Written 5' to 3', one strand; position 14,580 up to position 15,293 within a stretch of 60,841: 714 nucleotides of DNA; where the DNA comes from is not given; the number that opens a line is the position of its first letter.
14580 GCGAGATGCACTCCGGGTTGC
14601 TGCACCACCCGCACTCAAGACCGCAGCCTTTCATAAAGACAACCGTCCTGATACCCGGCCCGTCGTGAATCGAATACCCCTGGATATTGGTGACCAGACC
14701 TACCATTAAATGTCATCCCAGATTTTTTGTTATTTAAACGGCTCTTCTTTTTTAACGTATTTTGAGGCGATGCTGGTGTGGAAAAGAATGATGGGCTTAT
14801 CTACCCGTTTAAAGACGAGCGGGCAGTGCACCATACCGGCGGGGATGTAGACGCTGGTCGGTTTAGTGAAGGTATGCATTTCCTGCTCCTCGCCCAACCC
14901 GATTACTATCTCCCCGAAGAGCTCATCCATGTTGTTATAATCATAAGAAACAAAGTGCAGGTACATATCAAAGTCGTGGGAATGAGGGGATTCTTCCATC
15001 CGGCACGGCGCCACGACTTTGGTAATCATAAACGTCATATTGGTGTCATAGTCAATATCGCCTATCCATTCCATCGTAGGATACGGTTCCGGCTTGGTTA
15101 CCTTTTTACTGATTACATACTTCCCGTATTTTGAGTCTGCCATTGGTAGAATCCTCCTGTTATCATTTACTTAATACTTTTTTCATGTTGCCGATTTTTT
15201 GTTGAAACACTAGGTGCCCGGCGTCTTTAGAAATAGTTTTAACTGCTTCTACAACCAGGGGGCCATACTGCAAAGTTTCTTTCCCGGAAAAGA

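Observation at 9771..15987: IclR-cupin-activase-glycyl radical enzyme-carboxylesterase operon whose GRE has a Cys loop (GCVT) matching no characterised chemistry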

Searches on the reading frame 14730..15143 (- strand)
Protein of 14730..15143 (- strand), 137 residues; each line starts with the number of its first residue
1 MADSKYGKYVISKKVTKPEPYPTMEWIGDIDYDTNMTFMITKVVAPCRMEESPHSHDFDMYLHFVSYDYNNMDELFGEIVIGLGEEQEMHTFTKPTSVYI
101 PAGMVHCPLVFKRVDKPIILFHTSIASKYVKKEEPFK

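Call 3: search_protein_families(library=pfam, proteins=[window:14730-15143:-])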
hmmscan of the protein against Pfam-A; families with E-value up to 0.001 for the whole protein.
window:14730-15143:- (137 aa): 0 families

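Call 4: search_protein_families(library=ncbifam, proteins=[window:14730-15143:-])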
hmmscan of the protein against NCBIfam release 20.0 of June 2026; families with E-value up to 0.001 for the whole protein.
window:14730-15143:- (137 aa): 0 families
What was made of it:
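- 14730..15143 (-): 137-aa small cupin of an unannotated family, the obligate partner of this GRE family. No Pfam or NCBIfam hit (calls 3, 4).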

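Call 10: find_homologous_proteins(query=window:14730-15143:-, max_evalue=0.001)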
Query window:14730-15143:- (137 aa): 162 proteins with E <= 0.001 among 168 candidates; the best 120 are listed.
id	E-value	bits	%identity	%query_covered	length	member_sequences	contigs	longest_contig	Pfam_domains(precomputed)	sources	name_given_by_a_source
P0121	3.8e-89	314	100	100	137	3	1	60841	-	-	-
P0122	3.6e-76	272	88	98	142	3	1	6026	-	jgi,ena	jgi:hypothetical protein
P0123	1.0e-75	270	85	100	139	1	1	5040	-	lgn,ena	-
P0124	1.0e-75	270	85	100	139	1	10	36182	-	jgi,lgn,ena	-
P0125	1.1e-75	270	83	100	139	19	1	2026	-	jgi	jgi:hypothetical protein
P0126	1.7e-75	270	85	100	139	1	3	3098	-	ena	-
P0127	2.8e-75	269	83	100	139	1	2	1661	-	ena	-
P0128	3.5e-75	269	83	100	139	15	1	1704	-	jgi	jgi:hypothetical protein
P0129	9.9e-75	267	84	98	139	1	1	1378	-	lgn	-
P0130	3.8e-74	265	82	100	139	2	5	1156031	-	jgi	jgi:hypothetical protein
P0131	5.9e-73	261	83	98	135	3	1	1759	-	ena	-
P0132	1.7e-71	257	80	100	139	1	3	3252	-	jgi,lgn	jgi:hypothetical protein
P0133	1.4e-70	254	80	98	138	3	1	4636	-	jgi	jgi:hypothetical protein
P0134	4.2e-70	252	79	98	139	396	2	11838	-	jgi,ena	-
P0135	5.8e-70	252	78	100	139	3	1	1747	-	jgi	jgi:hypothetical protein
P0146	9.0e-60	219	71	96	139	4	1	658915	-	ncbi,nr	ncbi:MAG: hypothetical protein N3B14_02290 [Thermoleophilia bacterium]|nr:hypothetical protein [Ther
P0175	1.7e-42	163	57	98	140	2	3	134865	-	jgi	jgi:hypothetical protein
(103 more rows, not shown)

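Call 26: find_encoding_contigs(protein=P0146, flank=10000, max_places=2)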
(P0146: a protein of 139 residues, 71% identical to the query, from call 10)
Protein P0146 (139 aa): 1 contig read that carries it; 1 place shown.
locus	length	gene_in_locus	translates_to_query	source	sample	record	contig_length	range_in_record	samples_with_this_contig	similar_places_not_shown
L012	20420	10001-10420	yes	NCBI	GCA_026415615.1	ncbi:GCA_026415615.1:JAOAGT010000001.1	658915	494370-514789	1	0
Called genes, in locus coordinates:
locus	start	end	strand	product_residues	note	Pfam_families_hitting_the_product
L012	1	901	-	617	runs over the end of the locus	PF00933:Glyco_hydro_3, PF01915:Glyco_hydro_3_C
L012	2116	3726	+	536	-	PF13487:HD_5, PF01966:HD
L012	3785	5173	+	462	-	PF05977:MFS_3, PF07690:MFS_1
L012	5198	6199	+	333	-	PF07136:DUF1385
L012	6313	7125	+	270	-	-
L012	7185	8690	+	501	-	PF00083:Sugar_tr (weak), PF07690:MFS_1, PF13347:MFS_2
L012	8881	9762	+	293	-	PF09339:HTH_IclR, PF01614:IclR_C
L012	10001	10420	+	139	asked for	-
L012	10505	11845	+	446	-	PF13433:Peripla_BP_5 (weak), PF13458:Peripla_BP_6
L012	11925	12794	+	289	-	PF02653:BPD_transp_2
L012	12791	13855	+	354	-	PF02653:BPD_transp_2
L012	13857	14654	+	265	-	PF00005:ABC_tran, PF13304:AAA_21 (faint), PF12399:BCA_ABC_TP_C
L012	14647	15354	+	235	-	PF00005:ABC_tran, PF13401:AAA_22 (faint), PF13304:AAA_21 (faint)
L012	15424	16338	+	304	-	PF13353:Fer4_12 (faint), PF12797:Fer4_2 (faint), PF00037:Fer4, PF12800:Fer4_4 (faint), PF12838:Fer4_7, PF13187:Fer4_9, PF13237:Fer4_10, PF04055:Radical_SAM, +1 more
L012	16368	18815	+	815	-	PF02901:PFL-like, PF01228:Gly_radical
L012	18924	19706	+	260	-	PF00106:adh_short, PF08659:KR, PF23441:SDR (weak), PF13561:adh_short_C2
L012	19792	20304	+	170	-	PF07366:SnoaL, PF12680:SnoaL_2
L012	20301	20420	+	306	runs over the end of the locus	-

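Call 27: find_encoding_contigs(protein=P0175, flank=10000, max_places=3)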
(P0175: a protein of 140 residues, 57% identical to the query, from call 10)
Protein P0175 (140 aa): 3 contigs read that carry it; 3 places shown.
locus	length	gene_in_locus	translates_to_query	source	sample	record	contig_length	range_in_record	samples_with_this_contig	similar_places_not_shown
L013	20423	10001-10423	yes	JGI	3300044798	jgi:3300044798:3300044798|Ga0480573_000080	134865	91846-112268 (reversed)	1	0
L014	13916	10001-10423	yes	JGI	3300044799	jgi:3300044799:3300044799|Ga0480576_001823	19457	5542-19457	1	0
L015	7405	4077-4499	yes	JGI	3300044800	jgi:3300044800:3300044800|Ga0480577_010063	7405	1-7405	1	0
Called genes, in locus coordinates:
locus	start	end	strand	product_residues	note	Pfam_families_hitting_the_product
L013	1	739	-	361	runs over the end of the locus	PF01855:POR_N, PF17147:PFOR_II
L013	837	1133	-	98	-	PF13187:Fer4_9 (faint), PF13484:Fer4_16 (faint), PF12838:Fer4_7 (faint), PF12797:Fer4_2 (faint), PF12837:Fer4_6 (faint), PF14697:Fer4_21 (weak), PF00037:Fer4 (weak)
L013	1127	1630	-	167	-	PF01558:POR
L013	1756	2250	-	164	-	PF01047:MarR, PF12802:MarR_2, PF13463:HTH_27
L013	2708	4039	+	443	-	PF14535:AMP-binding_C_2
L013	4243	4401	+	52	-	-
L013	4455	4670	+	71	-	PF18917:LiaI-LiaF-like_TM1, PF22570:LiaF-TM (weak)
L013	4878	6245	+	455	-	PF01554:MatE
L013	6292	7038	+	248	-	PF01048:PNP_UDP_1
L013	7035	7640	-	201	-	-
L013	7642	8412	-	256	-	PF01026:TatD_DNase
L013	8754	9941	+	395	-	PF02449:Glyco_hydro_42 (faint)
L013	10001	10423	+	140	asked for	-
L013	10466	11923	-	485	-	PF01139:RtcB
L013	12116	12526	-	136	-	PF01951:Archease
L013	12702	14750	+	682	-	PF12838:Fer4_7 (faint), PF00037:Fer4 (faint), PF12797:Fer4_2 (weak), PF13183:Fer4_8, PF13187:Fer4_9, PF13237:Fer4_10, PF02754:CCG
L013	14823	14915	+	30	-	-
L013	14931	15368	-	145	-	PF01575:MaoC_dehydratas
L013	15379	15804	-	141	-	PF13452:FAS1_DH_region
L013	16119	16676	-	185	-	PF02525:Flavodoxin_2 (weak), PF03358:FMN_red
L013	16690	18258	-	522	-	PF01018:GTP1_OBG, PF01926:MMR_HSR1, PF02421:FeoB_N, PF09269:DUF1967 (weak), PF01467:CTP_transf_like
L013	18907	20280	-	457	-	PF11638:DnaA_N, PF00308:Bac_DnaA, PF01695:IstB_IS21, PF00004:AAA (weak), PF08299:Bac_DnaA_C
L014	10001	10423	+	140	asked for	-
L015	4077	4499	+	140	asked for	-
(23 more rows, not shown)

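Call 32: predict_structure(alignment_id=A1)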
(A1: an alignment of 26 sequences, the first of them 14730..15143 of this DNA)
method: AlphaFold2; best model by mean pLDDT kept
length: 137 residues; sequences in the alignment: 26
mean_pLDDT: 88.3   pTM: 0.80
mean pLDDT of the five models: 88.3, 87.2, 85.8, 85.0, 75.5
residues with pLDDT >= 90: 89; 70-90: 35; 50-70: 6; < 50: 7
segments of 3 or more residues with pLDDT < 50: 133-137
pLDDT, mean of each block of 10 residues (from residue 1): 79 87 91 91 93 89 93 94 96 97 94 96 77 44
secondary structure, 60 per line:
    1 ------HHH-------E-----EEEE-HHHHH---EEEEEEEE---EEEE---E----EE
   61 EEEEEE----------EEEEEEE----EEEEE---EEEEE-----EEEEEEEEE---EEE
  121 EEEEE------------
elements in order: E23-26 H28-32 E36-43 E47-50 E59-66 E77-83 E88-92 E96-100 E106-114 E118-125
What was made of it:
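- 14730..15143 (-): AlphaFold pLDDT 88 (call 32).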

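Call 36: fold_search(model_id=the predicted structure, library=pdb)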
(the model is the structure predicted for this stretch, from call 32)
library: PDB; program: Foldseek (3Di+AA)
matches with E <= 10: 1747; with E <= 0.001: 332
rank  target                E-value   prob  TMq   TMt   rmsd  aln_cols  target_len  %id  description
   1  4e2g_D                2.9e-06  1.00  0.52  0.59   5.6       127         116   15  Crystal structure of Cupin fold protein Sthe2323 from Sphaerobacter thermophilus (released 2012-03-21)
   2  8awn                  4.0e-06  1.00  0.54  0.65   6.1       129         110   12  Crystal structure of a manganese-containing cupin (tm1459) from Thermotoga maritima, variant C106Q (released 2023-03-08)
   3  2i45_E                4.8e-06  1.00  0.42  0.55   3.4        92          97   14  Crystal structure of protein NMB1881 from Neisseria meningitidis (released 2006-09-19)
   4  5wse_D                5.0e-06  1.00  0.55  0.68   5.6       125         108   13  Crystal structure of a cupin protein (tm1459) in osmium (Os) substituted form I (released 2017-05-31)
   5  4e2g_A                5.0e-06  1.00  0.52  0.60   5.9       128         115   15  Crystal structure of Cupin fold protein Sthe2323 from Sphaerobacter thermophilus (released 2012-03-21)
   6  6j4b                  5.9e-06  1.00  0.55  0.61   3.2       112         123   18  Crystal structure of MarH, an epimerase for biosynthesis of Maremycins in Streptomyces, under 400 mM Zinc acetate (released 2020-01-15)
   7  4e2g_B                6.2e-06  1.00  0.51  0.60   5.7       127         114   16  Crystal structure of Cupin fold protein Sthe2323 from Sphaerobacter thermophilus (released 2012-03-21)
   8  1zz9_A                7.0e-06  1.00  0.47  0.35   8.4       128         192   12  Crystal Structure of FeII HppE (released 2005-07-26)
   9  8awo_B                8.2e-06  1.00  0.55  0.66   6.0       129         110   12  Crystal structure of a manganese-containing cupin (tm1459) from Thermotoga maritima, variant AIFQ (Y7A/M38I/Y83F/C106Q (released 2023-03-08)
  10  7eu6_B                8.7e-06  1.00  0.59  0.72   3.8       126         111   17  Structural and mechanistic studies of a novel non-heme iron epimerase/lyase and its utilization in chemoselective synt (released 2022-03-16)
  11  3cew_A                8.7e-06  1.00  0.53  0.60   6.7       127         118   13  Crystal structure of a cupin protein (BF4112) from Bacteroides fragilis. Northeast Structural Genomics Consortium targ (released 2008-03-25)
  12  8awp_A                9.2e-06  1.00  0.48  0.60   6.2       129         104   11  Crystal structure of a manganese-containing cupin (tm1459) from Thermotoga maritima, variant 208 (V19I/R23H/M38I/I60F/ (released 2023-03-08)
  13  7euz_B                9.7e-06  1.00  0.60  0.70   2.8       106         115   17  Structural and mechanistic studies of a novel non-heme iron epimerase/lyase and its utilization in chemoselective synt (released 2022-03-16)
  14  7eup_B                9.7e-06  1.00  0.54  0.64   4.1       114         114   18  Structural and mechanistic studies of a novel non-heme iron epimerase/lyase and its utilization in chemoselective synt (released 2022-03-16)
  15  7eqk_A                1.0e-05  1.00  0.58  0.65   4.1       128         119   17  Structural and mechanistic studies of a novel non-heme iron epimerase/lyase and its utilization in chemoselective synt (released 2022-03-16)
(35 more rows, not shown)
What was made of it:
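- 14730..15143 (-): Foldseek matches TM1459, Sthe2323, MarH, KdgF and phosphomannose isomerase at TM about 0.55 and 11-19% identity (call 36).
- On Cupin superfamily: The model has pLDDT 88, with 332 Foldseek matches at E <= 0.001; the 50 listed are all cupin-fold proteins (calls 32, 36).
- Checked: The cupin call is confirmed by a model with pLDDT 88 and by Foldseek matches to small metal cupins (calls 32, 36).
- It has a small-cupin fold like KdgF, MarH and TM1459 (call 36).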

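Call 39: search_protein_families(library=pfam, proteins=[L013:8754-9941:+, L012:6313-7125:+, L012:18924-19706:+, L012:19792-20304:+], max_evalue=0.01)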
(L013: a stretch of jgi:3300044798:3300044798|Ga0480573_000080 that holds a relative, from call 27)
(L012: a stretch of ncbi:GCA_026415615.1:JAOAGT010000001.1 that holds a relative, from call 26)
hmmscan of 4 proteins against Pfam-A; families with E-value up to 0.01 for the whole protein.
L013:8754-9941:+ (395 aa): 2 families
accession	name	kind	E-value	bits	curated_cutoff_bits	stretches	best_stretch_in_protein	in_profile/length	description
PF02449.21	Glyco_hydro_42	-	2.3e-05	24.4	21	0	24-160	31-165/376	Beta-galactosidase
PF11790.14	Glyco_hydro_cc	-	0.0017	18.4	21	1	130-256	72-190/237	Glycosyl hydrolase catalytic core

L012:6313-7125:+ (270 aa): 0 families

L012:18924-19706:+ (260 aa): 5 families
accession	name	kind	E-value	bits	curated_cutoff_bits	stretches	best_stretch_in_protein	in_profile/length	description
PF13561.12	adh_short_C2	-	1.4e-66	224.9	27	1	16-258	3-236/236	Enoyl-(Acyl carrier protein) reductase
PF00106.31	adh_short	-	4.5e-54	183.3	26.6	1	8-199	1-184/195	short chain dehydrogenase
PF08659.16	KR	-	4.3e-11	43.5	22.6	1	10-181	3-167/180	KR domain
PF23441.1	SDR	-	4.1e-07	30.1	27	1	10-257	10-255/258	SDR-like rossmann domain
PF01370.27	Epimerase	-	0.0028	17.6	20.9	0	10-78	1-62/240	NAD dependent epimerase/dehydratase family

L012:19792-20304:+ (170 aa): 2 families
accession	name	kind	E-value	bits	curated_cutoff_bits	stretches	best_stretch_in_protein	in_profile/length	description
PF07366.18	SnoaL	-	1.8e-37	128.4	28.4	1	26-149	2-126/126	SnoaL-like polyketide cyclase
PF12680.13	SnoaL_2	-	3.3e-24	85.8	27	1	28-136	2-102/102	SnoaL-like domain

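Call 40: find_related_loci(query=A1, collection=metagenome_contigs, flank=10000)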
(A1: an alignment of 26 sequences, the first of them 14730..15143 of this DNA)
Query A1 (137 aa) in metagenome_contigs; peptide patterns used: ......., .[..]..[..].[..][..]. (x = any residue, [..] = any of these).
452 stretches matched a pattern; 292 encode a relative of the query (tblastn E <= 1e-3); the best 80 are kept; 80 distinct loci.
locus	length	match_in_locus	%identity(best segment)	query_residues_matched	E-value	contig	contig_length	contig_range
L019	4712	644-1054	99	1-137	8e-91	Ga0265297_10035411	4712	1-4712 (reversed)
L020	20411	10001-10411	85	1-137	1e-78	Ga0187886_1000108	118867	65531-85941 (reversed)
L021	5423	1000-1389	88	1-130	3e-78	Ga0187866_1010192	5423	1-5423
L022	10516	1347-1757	85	1-137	2e-78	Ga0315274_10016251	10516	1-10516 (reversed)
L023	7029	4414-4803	88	1-130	3e-78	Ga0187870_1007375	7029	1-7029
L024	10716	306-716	85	1-137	2e-78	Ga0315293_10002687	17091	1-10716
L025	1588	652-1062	82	1-137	2e-81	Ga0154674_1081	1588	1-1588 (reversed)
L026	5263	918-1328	82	1-137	8e-77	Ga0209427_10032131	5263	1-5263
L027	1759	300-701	83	1-134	1e-79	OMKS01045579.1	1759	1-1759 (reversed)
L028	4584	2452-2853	82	1-134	3e-75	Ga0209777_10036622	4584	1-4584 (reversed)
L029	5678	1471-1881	80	1-137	3e-75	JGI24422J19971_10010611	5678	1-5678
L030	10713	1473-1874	81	1-134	5e-75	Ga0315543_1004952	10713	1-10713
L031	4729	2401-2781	88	1-127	4e-75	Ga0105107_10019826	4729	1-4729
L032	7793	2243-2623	87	1-127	6e-75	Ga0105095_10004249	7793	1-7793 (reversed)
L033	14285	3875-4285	80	1-137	6e-75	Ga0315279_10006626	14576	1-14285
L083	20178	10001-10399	57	1-134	3e-52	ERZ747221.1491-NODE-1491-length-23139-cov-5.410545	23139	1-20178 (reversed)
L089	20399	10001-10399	59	1-133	2e-48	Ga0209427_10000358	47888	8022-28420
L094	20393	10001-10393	57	1-131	3e-47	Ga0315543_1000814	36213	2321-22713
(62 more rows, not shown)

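Call 43: search_solved_structures(query=L012:10505-11845:+, max_evalue=0.00001)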
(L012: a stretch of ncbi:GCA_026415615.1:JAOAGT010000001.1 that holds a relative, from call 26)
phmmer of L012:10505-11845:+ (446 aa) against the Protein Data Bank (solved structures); distinct sequences matched with E-value up to 0.00001: 14.
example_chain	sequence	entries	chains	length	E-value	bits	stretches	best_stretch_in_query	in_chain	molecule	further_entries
3ip5_A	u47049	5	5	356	8.2e-10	41.5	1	75-393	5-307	ABC transporter, substrate binding protein (Amino acid)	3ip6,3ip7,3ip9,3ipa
3ipc_A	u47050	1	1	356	9.7e-10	41.2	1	75-393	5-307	ABC transporter, substrate binding protein (Amino acid)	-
4gnr_A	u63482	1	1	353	3e-08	36.3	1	70-379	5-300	ABC transporter substrate-binding protein-branched chain amino acid transport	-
8tg1_A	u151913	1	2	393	8e-08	34.9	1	69-389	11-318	Extracellular ligand-binding receptor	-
4evs_A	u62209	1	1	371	4.9e-07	32.3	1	70-379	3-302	PUTATIVE ABC TRANSPORTER SUBUNIT, SUBSTRATE-BINDING COMPONENT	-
7s6e_A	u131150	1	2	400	6e-07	32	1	97-388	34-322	Urea ABC transporter, periplasmic urea-binding protein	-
4n0q_A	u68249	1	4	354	7.2e-07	31.8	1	73-306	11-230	Leu/Ile/Val-binding protein homolog 3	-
7s6f_A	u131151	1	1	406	8.8e-07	31.5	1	73-388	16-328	Putative urea ABC transporter, urea binding protein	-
4zpj_A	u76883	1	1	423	1.2e-06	31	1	32-307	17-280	Extracellular ligand-binding receptor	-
8hic_A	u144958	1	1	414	3.1e-06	29.7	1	62-389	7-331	Putative urea ABC transporter, substrate binding protein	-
3sg0_A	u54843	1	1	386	3.8e-06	29.4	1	72-307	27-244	Extracellular ligand-binding receptor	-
4dqd_A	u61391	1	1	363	3.9e-06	29.3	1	120-307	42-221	Extracellular ligand-binding receptor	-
4obb_A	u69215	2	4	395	6.1e-06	28.7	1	54-315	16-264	Amino acid/amide ABC transporter substrate-binding protein, HAAT family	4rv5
4nqr_A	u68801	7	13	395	8.4e-06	28.3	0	54-314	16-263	Amino acid/amide ABC transporter substrate-binding protein, HAAT family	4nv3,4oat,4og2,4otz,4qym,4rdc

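Call 52: search_protein_families(library=ncbifam, proteins=[L083:11900-14590:+], max_evalue=1e-100)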
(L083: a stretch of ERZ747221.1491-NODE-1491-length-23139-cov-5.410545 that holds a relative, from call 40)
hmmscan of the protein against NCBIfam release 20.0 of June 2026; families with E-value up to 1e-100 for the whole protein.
L083:11900-14590:+ (896 aa): 6 families
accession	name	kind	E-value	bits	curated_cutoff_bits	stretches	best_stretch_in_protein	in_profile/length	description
TIGR01774.1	PFL2-3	subfamily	1e-141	473.8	678.2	1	294-894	191-785/786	formate C-acetyltransferase/glycerol dehydratase family glycyl radical enzyme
NF048011.1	SfplDhtHpsGDes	equivalog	6.3e-139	464.7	1000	1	74-894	20-820/821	(2S)-3-sulfopropanediol dehydratase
NF043068.1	glycl_HYPD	equivalog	3.9e-133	445.2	1100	1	292-894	187-783/784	trans-4-hydroxy-L-proline dehydratase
NF033718.1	indole_decarb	equivalog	7.3e-119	398.3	1100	1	74-893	29-866/868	indoleacetate decarboxylase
TIGR04394.1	choline_CutC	equivalog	2.9e-115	386.6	1050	1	76-893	1-786/789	choline trimethylamine-lyase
NF048009.1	SfplDhtHpfGKleb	equivalog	2e-106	357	1000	1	79-891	27-820/824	(2S)-3-sulfopropanediol dehydratase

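Call 65: search_protein_families(library=ncbifam, proteins=[L012:18924-19706:+, L083:10774-11595:+, L012:10505-11845:+], max_evalue=1e-10)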
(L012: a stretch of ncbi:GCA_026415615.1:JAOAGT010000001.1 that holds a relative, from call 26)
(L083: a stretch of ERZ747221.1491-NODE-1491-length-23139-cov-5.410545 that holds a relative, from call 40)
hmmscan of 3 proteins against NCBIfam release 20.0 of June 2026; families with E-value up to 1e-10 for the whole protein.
L012:18924-19706:+ (260 aa): 204 families (the best 25 are shown)
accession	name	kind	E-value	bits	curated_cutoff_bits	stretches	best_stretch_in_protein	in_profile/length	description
NF004818.0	PRK06172.1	equivalog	5.5e-92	307.6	336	1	1-259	1-252/253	SDR family oxidoreductase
NF005559.1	PRK07231.1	subfamily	1.4e-73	247.5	215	1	4-258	1-248/249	glucose 1-dehydrogenase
NF004791.0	PRK06138.1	equivalog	7.1e-68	228.6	312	1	4-259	2-251/252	SDR family oxidoreductase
NF004198.0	PRK05653.1-3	equivalog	1.2e-66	224.7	296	1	3-258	3-247/248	3-oxoacyl-ACP reductase FabG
NF005681.0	PRK07478.1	subfamily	3.9e-64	216.5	267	1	4-258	3-250/254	SDR family oxidoreductase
NF009466.0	PRK12826.1-2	subfamily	8.7e-62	208.8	222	1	8-258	4-245/248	3-oxoacyl-ACP reductase FabG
NF009468.0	PRK12826.1-4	equivalog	2.8e-61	207.4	318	1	1-257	1-247/256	SDR family oxidoreductase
NF006493.1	PRK08936.1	subfamily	4.8e-61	206.3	420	1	1-259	1-252/261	glucose-1-dehydrogenase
TIGR01830.1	3oxo_ACP_reduc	equivalog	7.1e-60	202.7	297.75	1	10-257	1-238/239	3-oxoacyl-[acyl-carrier-protein] reductase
NF005853.0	PRK07774.1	equivalog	1.3e-58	198.4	303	1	3-258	2-247/250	SDR family oxidoreductase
NF052558.1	MBtsdlDhBudC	equivalog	1.1e-57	195.5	270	1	5-259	1-243/250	meso-2,3-butanediol dehydrogenase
NF009093.0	PRK12429.1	subfamily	4.3e-57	193.3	258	1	5-259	3-258/259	3-hydroxybutyrate dehydrogenase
TIGR03971.1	SDR_subfam_1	subfamily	5.7e-57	193.1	300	1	5-259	1-270/271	mycofactocin-coupled SDR family oxidoreductase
NF053701.1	CsHdxCHCADhChcB2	equivalog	1.1e-56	192.1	350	1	5-259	1-244/245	cis-4-hydroxycyclohexanecarboxylate dehydrogenase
NF006366.0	PRK08589.1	equivalog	1.4e-56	191.7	386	1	3-259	2-254/272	SDR family oxidoreductase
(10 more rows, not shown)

L083:10774-11595:+ (273 aa): 209 families (the best 25 are shown)
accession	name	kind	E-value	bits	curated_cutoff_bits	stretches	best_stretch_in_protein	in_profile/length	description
NF005559.1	PRK07231.1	subfamily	2.1e-73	246.9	215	1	2-255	1-248/249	glucose 1-dehydrogenase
NF009466.0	PRK12826.1-2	subfamily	1.9e-67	227.4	222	1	6-255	4-245/248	3-oxoacyl-ACP reductase FabG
NF052558.1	MBtsdlDhBudC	equivalog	2.1e-66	224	270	1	4-255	2-242/250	meso-2,3-butanediol dehydrogenase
NF004791.0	PRK06138.1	equivalog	1.9e-63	214.2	312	1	1-256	1-251/252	SDR family oxidoreductase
NF005681.0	PRK07478.1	subfamily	7.3e-62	209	267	1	1-256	2-251/254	SDR family oxidoreductase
NF004198.0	PRK05653.1-3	equivalog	2.2e-61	207.4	296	1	3-255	5-247/248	3-oxoacyl-ACP reductase FabG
NF009093.0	PRK12429.1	subfamily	5.7e-57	192.9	258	1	1-254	1-256/259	3-hydroxybutyrate dehydrogenase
NF004818.0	PRK06172.1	equivalog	9.1e-57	192.3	336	1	1-256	3-252/253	SDR family oxidoreductase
TIGR01963.1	PHB_DH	subfamily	2.7e-55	187.4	307.05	1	6-255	2-253/255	3-hydroxybutyrate dehydrogenase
TIGR01830.1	3oxo_ACP_reduc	equivalog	3e-55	187.5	297.75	1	8-254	1-238/239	3-oxoacyl-[acyl-carrier-protein] reductase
NF005472.0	PRK07067.1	equivalog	8.5e-55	186.1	338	1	1-255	2-255/257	L-iditol 2-dehydrogenase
NF005309.0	PRK06841.1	subfamily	1.1e-54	185.6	286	1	2-255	12-253/255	GolD/DthD family dehydrogenase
NF004203.0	PRK05653.2-4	subfamily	1.4e-53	181.9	313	1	1-255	2-257/260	3-oxoacyl-ACP reductase FabG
NF005067.0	PRK06484.1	equivalog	2.1e-53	181.7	713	1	4-264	8-261/524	short chain dehydrogenase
NF005469.0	PRK07063.1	equivalog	2.5e-52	178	306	1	2-256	4-256/260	SDR family oxidoreductase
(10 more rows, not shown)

L012:10505-11845:+ (446 aa): 1 family
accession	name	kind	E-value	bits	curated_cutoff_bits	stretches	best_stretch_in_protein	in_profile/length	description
NF011933.0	PRK15404.1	subfamily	7.4e-11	41.7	477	0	66-390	20-329/370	high-affinity branched-chain amino acid ABC transporter substrate-binding protein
